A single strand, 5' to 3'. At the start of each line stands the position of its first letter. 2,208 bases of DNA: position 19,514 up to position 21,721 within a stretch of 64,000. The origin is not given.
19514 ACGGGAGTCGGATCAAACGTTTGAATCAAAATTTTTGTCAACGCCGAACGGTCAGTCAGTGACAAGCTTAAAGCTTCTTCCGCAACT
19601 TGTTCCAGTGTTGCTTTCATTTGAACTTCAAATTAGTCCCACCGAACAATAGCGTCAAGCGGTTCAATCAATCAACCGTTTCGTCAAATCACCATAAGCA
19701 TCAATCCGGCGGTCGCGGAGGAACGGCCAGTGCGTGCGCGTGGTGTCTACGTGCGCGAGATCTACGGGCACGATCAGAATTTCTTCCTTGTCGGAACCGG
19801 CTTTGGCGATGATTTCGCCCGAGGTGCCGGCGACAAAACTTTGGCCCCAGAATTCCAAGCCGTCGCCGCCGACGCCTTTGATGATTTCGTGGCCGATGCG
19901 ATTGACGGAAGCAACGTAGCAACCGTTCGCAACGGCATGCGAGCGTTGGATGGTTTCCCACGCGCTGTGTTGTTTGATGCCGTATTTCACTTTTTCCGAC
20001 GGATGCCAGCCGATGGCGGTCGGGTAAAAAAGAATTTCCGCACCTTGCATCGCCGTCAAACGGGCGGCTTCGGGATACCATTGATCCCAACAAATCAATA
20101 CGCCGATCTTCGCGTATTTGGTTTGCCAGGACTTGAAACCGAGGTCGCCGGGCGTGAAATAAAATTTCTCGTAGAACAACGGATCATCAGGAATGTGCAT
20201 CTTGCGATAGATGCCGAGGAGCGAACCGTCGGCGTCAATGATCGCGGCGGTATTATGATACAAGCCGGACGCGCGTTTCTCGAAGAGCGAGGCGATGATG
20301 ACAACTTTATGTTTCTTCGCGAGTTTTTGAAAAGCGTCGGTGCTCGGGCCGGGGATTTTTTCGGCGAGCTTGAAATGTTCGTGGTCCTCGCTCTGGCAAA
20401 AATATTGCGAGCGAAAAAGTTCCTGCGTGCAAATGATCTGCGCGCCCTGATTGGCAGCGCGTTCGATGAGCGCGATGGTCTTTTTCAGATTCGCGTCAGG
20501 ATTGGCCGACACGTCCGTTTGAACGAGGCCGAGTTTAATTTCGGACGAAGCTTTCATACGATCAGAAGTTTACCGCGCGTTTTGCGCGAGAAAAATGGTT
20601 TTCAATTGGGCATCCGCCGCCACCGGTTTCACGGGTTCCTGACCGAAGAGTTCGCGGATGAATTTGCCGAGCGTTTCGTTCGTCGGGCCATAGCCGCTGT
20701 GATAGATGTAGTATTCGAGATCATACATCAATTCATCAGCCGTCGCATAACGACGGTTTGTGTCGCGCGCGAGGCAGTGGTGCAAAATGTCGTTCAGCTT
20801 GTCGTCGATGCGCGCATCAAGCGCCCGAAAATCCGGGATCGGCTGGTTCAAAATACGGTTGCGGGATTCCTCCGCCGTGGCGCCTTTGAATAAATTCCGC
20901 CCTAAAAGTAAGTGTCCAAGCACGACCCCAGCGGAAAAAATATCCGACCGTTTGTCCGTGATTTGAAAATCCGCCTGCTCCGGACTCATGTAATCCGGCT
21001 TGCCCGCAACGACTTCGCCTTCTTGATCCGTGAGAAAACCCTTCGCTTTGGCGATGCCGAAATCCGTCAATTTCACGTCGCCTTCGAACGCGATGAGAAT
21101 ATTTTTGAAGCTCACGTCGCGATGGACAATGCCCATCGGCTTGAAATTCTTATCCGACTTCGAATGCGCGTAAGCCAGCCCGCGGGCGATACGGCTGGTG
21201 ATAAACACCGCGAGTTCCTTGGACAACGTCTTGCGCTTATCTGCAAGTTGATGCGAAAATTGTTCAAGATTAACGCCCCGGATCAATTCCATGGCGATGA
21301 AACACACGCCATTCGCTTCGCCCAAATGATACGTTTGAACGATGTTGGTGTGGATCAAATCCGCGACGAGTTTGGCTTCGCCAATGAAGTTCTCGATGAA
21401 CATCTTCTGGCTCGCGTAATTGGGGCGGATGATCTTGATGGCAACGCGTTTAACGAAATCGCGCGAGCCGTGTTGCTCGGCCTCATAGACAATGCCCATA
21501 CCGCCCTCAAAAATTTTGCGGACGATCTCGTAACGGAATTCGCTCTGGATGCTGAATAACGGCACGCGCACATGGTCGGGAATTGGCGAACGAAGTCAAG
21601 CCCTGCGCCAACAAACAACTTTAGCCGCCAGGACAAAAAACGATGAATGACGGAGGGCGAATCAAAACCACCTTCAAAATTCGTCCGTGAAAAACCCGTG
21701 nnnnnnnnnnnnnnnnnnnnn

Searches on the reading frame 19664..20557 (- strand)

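Call 63: search_protein_families(library=pfam, proteins=[window:19664-20557:-], max_evalue=0.00001)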
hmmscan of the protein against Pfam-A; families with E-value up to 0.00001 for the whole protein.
window:19664-20557:- (297 aa): 1 family
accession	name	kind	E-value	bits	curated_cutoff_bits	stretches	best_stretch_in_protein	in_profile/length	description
PF00795.27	CN_hydrolase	-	2.5e-63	214.2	23.2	1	9-274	2-255/256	Carbon-nitrogen hydrolase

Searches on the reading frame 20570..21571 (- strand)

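Call 63: search_protein_families(library=pfam, proteins=[window:20570-21571:-], max_evalue=0.00001)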
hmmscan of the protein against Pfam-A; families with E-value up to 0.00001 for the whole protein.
window:20570-21571:- (333 aa): 2 families
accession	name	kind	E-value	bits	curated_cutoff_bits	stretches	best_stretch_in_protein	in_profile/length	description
PF00069.31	Pkinase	-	3.3e-40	138.6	31.7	1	14-280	1-256/263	Protein kinase domain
PF07714.23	PK_Tyr_Ser-Thr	-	1.2e-29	103.9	23.1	1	16-275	3-249/258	Protein tyrosine and serine/threonine kinase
